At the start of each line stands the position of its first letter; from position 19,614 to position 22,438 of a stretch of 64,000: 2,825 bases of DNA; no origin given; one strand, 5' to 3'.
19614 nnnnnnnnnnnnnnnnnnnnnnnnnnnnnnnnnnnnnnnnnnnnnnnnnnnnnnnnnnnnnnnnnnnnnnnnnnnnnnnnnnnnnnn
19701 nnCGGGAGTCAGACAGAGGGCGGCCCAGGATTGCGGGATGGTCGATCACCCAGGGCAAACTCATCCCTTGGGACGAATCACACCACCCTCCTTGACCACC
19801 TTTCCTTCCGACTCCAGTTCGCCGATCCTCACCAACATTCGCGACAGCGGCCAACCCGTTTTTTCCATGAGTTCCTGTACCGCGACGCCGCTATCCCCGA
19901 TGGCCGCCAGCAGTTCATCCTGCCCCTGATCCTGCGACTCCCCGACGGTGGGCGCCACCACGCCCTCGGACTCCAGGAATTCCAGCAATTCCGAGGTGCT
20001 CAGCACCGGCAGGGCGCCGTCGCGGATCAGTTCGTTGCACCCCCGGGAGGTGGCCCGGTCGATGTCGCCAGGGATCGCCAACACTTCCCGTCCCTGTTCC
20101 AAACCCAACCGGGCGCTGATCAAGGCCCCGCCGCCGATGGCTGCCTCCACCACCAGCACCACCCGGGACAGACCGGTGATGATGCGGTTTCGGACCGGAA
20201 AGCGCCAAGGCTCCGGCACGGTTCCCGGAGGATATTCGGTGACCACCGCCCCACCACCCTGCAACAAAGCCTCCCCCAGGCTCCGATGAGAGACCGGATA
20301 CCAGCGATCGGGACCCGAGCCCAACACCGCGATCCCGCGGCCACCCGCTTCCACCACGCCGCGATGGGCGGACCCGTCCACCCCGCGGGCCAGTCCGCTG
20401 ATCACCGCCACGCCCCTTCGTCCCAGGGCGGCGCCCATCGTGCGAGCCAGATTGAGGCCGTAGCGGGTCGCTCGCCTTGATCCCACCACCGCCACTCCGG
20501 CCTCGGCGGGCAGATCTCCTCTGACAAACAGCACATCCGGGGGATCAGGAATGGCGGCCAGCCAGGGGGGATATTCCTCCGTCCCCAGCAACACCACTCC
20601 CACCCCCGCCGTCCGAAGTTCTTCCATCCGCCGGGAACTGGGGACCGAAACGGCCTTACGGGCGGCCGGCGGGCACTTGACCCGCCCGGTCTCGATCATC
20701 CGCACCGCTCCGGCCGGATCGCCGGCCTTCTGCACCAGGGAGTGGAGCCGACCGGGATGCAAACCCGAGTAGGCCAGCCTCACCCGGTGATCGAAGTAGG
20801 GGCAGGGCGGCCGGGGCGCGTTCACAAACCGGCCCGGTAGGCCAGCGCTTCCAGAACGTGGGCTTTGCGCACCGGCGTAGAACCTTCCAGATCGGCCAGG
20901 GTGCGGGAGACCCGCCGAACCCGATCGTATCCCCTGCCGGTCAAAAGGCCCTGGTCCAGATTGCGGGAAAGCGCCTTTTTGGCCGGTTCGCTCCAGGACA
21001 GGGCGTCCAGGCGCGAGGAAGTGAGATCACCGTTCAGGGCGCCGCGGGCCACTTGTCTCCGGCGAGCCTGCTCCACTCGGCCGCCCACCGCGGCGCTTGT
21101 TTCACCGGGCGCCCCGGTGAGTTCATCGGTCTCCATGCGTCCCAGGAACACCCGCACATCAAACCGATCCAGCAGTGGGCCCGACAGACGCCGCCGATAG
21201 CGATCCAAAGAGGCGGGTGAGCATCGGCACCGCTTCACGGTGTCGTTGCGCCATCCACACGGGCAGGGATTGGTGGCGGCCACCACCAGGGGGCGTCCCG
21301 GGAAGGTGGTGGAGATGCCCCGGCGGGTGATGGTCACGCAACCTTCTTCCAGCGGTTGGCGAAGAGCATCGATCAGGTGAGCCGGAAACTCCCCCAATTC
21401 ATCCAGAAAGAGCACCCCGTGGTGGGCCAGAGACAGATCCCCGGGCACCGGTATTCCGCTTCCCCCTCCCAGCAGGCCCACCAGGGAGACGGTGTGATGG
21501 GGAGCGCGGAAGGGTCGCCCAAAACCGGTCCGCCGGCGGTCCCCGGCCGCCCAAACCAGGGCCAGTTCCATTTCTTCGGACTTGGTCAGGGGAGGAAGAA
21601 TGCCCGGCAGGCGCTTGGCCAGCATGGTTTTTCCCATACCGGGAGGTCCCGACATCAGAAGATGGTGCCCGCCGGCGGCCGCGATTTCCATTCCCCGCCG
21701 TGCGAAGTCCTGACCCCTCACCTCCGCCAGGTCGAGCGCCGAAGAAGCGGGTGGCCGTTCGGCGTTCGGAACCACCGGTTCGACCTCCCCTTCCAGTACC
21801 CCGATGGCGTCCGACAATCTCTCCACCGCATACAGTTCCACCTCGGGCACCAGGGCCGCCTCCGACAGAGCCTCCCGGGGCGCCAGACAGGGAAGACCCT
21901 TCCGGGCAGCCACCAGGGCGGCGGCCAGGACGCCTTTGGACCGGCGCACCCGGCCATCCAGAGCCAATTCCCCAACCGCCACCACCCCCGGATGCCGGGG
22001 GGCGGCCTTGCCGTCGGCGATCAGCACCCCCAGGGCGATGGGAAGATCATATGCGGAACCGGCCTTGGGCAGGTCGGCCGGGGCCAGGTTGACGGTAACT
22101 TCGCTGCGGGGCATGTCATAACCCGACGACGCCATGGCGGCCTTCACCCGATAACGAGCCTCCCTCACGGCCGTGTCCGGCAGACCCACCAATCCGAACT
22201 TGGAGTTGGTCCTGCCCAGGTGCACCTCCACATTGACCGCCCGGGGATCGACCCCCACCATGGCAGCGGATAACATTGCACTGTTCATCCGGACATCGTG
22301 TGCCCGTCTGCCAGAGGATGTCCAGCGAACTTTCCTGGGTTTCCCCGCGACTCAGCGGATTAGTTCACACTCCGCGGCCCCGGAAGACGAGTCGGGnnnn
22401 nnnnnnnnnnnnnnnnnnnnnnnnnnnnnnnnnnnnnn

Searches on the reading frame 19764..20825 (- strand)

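Call 17: search_protein_families(library=pfam, proteins=[window:19764-20825:-], max_evalue=0.00001)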
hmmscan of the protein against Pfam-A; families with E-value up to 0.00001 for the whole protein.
window:19764-20825:- (354 aa): 2 families
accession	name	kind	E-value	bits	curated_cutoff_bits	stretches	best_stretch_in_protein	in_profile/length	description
PF02481.21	DNA_processg_A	-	9.8e-68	227.9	29.6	1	71-274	3-210/212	DNA recombination-mediator protein A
PF17782.7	DprA_WH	-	1.3e-06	28.8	22.9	1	294-348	6-60/61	DprA winged helix domain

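Call 18: search_protein_families(library=ncbifam, proteins=[window:19764-20825:-], max_evalue=0.00001)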
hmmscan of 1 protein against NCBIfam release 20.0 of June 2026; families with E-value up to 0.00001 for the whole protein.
window:19764-20825:- (354 aa): 2 families
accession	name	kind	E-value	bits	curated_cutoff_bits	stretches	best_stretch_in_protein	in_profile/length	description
TIGR00732.1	dprA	equivalog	1.1e-66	224.2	191.15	1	72-284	6-220/220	DNA-processing protein DprA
NF008007.0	PRK10736.1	equivalog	3.1e-66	224.1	495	1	75-351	72-360/374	DNA-protecting protein DprA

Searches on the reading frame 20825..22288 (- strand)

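Call 17: search_protein_families(library=pfam, proteins=[window:20825-22288:-], max_evalue=0.00001)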
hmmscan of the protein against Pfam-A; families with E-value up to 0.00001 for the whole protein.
window:20825-22288:- (488 aa): 5 families
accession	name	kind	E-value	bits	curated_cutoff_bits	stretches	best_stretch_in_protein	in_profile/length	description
PF01078.27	Mg_chelatase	-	4.1e-78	261.9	20.3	1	186-389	1-206/207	Magnesium chelatase, subunit ChlI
PF13541.12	ChlI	-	9.3e-36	122.8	27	1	20-132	1-112/121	Subunit ChlI of Mg-chelatase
PF13335.12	Mg_chelatase_C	-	4.2e-21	75.8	26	1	395-485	1-94/94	Magnesium chelatase, subunit ChlI C-terminal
PF00493.29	MCM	-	2.6e-09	37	23.3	1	282-380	114-202/224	MCM P-loop domain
PF00158.32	Sigma54_activat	-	7.1e-06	26.2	20.2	0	283-340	87-142/168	Sigma-54 interaction domain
